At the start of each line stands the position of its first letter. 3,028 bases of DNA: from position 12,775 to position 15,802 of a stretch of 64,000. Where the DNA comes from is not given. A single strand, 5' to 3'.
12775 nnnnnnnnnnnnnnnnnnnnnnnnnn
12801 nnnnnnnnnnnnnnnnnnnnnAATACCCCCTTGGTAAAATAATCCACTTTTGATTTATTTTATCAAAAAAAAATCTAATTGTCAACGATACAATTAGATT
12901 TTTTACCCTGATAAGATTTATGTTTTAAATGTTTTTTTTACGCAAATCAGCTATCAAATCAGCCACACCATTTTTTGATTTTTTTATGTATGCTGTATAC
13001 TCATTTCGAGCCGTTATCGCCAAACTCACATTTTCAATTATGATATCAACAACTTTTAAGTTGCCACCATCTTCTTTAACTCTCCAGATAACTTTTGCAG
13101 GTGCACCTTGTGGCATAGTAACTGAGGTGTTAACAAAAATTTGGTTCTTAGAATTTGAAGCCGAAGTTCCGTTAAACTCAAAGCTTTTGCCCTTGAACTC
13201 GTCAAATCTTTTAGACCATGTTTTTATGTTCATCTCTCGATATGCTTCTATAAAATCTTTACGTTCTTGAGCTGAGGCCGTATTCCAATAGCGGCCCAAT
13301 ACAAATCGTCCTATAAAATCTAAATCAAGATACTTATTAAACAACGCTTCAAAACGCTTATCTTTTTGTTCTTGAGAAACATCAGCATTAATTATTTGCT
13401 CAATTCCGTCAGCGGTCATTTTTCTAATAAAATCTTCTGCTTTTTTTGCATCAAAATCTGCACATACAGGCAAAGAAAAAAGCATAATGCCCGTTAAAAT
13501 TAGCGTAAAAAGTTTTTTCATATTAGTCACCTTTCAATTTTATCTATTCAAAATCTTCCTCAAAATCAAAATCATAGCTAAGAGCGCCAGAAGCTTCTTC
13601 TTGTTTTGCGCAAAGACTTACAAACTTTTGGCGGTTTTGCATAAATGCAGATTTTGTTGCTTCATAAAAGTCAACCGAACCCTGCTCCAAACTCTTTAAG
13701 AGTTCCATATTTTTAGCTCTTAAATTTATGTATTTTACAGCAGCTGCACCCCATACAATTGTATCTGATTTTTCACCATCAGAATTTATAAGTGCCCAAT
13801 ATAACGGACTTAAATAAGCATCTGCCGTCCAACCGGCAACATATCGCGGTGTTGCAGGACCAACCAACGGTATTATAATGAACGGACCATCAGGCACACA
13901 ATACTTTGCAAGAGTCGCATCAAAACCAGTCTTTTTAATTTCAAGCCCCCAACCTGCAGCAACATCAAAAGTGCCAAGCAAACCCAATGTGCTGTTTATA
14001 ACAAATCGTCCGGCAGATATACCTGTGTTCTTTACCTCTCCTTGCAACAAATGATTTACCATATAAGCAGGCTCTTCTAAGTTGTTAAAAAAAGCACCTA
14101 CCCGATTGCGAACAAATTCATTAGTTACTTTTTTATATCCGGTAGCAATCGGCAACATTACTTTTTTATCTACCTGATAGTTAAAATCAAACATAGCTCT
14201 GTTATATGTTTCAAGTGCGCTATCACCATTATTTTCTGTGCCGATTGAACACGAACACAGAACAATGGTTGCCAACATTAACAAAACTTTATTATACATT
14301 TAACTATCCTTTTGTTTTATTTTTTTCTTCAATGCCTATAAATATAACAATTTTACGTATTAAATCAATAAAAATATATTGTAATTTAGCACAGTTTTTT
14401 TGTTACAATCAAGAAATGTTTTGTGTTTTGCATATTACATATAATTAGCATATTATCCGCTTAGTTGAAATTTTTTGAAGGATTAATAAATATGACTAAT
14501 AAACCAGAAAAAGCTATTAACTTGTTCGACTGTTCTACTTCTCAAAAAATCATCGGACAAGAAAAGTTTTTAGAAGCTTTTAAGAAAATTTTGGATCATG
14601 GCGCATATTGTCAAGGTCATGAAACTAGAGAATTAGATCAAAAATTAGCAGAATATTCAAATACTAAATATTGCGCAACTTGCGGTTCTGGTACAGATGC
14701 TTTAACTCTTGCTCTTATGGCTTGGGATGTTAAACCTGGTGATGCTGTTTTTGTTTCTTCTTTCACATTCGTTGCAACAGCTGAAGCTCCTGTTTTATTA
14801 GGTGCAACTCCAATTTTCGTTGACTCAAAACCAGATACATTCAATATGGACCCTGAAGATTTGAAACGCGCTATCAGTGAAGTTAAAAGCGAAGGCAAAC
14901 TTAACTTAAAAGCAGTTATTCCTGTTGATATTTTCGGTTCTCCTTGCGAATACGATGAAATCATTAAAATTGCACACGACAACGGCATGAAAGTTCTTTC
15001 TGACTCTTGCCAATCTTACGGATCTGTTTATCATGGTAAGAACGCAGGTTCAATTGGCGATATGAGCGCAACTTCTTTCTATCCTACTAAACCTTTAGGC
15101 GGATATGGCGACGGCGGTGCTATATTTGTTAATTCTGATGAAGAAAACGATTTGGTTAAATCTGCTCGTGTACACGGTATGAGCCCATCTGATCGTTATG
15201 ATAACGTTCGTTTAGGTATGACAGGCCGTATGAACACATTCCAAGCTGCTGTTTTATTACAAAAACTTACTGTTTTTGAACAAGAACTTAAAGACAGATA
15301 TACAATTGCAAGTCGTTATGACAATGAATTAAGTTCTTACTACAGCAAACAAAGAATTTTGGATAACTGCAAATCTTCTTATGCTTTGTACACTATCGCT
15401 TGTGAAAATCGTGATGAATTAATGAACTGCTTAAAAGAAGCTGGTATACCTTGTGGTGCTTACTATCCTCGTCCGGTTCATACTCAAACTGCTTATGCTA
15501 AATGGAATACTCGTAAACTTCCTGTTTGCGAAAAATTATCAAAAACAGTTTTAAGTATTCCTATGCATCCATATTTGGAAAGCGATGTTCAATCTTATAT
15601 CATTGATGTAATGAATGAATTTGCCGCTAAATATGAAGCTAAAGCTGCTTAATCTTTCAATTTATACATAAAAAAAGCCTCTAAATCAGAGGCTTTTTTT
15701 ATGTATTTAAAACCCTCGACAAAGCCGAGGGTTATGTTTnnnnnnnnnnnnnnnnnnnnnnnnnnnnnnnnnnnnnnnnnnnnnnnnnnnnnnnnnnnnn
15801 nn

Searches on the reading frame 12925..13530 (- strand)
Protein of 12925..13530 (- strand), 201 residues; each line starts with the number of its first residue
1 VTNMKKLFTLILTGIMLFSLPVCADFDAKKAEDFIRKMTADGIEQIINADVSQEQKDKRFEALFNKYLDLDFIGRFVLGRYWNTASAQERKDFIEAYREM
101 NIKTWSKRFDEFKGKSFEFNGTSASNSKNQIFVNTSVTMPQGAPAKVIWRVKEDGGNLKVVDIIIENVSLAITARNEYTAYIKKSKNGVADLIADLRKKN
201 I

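Call 8: search_protein_families(library=pfam, proteins=[window:12925-13530:-], max_evalue=0.001)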
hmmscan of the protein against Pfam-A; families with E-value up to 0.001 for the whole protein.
window:12925-13530:- (201 aa): 1 family
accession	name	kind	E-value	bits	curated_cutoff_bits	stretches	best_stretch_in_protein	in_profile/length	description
PF05494.18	MlaC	-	3.5e-38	131.5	26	1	43-198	7-166/166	MlaC protein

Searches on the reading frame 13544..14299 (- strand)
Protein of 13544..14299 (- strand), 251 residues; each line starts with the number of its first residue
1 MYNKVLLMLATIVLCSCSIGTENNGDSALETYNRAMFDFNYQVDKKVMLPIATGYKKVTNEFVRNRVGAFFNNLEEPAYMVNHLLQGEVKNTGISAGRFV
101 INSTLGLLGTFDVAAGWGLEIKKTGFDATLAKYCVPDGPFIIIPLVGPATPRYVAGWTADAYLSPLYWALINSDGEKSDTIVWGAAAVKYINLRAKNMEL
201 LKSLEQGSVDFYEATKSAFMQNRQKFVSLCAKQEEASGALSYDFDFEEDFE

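Call 8: search_protein_families(library=pfam, proteins=[window:13544-14299:-], max_evalue=0.001)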
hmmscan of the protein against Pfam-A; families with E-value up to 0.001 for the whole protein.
window:13544-14299:- (251 aa): 1 family
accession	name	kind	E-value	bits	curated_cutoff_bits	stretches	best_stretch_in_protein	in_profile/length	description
PF04333.18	MlaA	-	3.9e-59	200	25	1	29-225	5-194/195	MlaA lipoprotein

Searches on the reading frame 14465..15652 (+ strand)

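Call 8: search_protein_families(library=pfam, proteins=[window:14465-15652:+], max_evalue=0.001)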
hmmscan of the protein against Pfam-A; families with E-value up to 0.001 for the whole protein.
window:14465-15652:+ (395 aa): 3 families
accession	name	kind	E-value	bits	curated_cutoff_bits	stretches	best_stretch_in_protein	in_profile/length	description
PF01041.23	DegT_DnrJ_EryC1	-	2.3e-98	330.2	19.8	1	32-383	4-359/360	DegT/DnrJ/EryC1/StrS aminotransferase family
PF00155.27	Aminotran_1_2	-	1.9e-07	31.1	19.7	1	48-143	38-143/361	Aminotransferase class I and II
PF01212.27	Beta_elim_lyase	-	3e-06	27.2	27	1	43-182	23-170/288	Beta-eliminating lyase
